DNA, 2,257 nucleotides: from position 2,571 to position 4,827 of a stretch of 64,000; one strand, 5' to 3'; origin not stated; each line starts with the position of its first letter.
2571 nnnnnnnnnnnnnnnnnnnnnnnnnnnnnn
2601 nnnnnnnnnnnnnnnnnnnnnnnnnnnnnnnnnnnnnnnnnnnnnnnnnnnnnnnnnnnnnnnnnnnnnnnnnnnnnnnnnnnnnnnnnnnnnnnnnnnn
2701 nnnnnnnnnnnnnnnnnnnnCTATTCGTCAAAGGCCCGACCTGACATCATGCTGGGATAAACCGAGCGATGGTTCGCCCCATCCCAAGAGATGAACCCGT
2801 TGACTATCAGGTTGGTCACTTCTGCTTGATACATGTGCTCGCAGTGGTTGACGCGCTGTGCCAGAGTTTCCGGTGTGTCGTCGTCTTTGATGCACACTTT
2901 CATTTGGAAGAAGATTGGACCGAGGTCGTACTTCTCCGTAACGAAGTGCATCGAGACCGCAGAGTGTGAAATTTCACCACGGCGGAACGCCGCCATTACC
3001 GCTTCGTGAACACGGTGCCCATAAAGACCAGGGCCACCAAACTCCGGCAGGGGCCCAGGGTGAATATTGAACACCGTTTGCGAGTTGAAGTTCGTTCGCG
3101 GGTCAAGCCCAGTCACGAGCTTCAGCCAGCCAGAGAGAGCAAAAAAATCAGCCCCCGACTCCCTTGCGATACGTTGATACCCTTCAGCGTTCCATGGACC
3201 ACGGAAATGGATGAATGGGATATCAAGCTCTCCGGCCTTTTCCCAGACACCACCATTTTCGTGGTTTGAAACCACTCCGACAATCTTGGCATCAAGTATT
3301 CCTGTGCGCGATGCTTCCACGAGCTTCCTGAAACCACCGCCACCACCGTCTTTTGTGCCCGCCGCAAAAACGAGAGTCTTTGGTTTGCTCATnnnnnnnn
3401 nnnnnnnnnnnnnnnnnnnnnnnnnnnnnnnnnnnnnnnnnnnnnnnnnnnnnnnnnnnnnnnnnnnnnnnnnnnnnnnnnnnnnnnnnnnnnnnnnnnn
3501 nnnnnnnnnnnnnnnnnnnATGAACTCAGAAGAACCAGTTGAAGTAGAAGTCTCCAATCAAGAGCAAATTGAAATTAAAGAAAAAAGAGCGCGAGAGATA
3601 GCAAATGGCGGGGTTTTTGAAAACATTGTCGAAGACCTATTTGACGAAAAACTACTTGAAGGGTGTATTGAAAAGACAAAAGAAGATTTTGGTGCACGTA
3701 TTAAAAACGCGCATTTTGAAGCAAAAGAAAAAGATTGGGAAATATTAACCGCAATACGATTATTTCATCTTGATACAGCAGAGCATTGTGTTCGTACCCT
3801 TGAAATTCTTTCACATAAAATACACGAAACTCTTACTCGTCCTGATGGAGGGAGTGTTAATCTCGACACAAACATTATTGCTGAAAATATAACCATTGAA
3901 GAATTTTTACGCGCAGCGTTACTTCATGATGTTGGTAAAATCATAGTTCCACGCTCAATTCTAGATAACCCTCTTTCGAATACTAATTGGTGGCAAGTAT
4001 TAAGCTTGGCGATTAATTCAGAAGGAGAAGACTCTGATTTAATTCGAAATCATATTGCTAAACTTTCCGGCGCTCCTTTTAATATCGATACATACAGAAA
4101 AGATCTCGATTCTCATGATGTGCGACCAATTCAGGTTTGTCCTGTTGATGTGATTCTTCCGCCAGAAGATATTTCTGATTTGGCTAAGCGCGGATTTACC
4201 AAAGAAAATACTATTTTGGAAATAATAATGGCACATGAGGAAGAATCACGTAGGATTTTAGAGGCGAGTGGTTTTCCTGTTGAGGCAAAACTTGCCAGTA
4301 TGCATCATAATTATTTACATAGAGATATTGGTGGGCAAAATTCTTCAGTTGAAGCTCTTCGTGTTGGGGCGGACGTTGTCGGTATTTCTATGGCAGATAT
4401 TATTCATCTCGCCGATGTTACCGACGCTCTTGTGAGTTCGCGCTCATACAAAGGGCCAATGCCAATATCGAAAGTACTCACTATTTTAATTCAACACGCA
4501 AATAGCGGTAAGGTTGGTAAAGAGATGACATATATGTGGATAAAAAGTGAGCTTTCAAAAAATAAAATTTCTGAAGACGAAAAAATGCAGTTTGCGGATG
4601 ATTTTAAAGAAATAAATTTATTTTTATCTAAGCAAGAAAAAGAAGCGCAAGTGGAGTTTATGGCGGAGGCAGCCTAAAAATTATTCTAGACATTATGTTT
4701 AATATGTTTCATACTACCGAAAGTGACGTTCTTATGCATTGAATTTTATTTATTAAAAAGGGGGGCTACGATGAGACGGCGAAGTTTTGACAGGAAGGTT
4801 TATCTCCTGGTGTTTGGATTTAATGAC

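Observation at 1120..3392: GC-rich purine-biosynthesis islet: PurC-PurE fusion (PAICS-like domain order) plus PurN in an otherwise biosynthesis-poor context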

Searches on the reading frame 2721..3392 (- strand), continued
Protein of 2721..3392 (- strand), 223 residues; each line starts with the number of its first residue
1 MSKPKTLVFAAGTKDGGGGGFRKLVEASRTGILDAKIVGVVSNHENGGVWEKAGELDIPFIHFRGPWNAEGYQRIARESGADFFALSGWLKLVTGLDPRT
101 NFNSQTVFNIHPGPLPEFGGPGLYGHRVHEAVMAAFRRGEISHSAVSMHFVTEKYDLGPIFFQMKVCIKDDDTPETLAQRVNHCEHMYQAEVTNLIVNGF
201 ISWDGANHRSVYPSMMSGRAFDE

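Call 33: find_encoding_contigs(protein=P0193, flank=8000, max_places=1)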
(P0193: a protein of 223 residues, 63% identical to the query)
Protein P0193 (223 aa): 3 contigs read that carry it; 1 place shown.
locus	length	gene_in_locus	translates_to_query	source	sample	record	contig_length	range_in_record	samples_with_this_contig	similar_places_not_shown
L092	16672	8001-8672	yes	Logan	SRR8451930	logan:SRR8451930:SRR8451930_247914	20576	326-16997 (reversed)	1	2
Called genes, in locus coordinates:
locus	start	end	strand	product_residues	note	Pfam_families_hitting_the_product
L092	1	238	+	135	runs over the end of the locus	-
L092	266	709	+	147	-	PF07963:N_methyl (weak)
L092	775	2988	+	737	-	PF00970:FAD_binding_6 (faint), PF00989:PAS, PF08447:PAS_3 (weak), PF08448:PAS_4, PF13426:PAS_9, PF08447:PAS_3, PF00512:HisKA, PF02518:HATPase_c, +2 more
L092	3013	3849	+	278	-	-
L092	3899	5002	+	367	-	-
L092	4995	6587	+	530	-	PF02543:Carbam_trans_N, PF16861:Carbam_trans_C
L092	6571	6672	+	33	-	-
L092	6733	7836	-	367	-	PF00586:AIRS, PF02769:AIRS_C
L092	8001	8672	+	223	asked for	PF00551:Formyl_trans_N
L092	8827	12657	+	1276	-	PF18076:FGAR-AT_N, PF18072:FGAR-AT_linker, PF02769:AIRS_C, PF22689:FGAR-AT_PurM_N-like, PF02769:AIRS_C, PF13507:GATase_5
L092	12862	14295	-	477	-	PF00206:Lyase_1, PF10397:ADSL_C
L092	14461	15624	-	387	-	PF02661:Fic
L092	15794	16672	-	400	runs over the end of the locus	?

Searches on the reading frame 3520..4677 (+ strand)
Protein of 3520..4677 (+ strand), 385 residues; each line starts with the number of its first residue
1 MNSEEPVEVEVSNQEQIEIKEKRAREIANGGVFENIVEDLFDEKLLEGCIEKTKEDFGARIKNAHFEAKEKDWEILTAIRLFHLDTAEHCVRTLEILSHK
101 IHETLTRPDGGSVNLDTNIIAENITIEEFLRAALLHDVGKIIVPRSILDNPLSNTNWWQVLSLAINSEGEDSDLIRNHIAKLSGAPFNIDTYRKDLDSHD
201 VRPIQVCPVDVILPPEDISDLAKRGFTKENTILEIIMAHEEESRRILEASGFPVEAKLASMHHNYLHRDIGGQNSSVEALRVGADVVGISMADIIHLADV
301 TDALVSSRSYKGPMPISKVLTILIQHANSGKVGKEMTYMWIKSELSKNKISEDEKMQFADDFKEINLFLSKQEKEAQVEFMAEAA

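Call 3: search_protein_families(library=pfam, proteins=[window:3520-4677:+], max_evalue=0.01)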
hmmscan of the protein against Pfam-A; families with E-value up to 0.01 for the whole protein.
window:3520-4677:+ (385 aa): 2 families
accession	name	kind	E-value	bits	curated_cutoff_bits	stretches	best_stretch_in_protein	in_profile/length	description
PF01966.28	HD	-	2.9e-07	31.2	22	1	87-154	2-59/116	HD domain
PF13487.12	HD_5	-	0.0035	17.6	27.2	0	131-150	44-63/170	HD domain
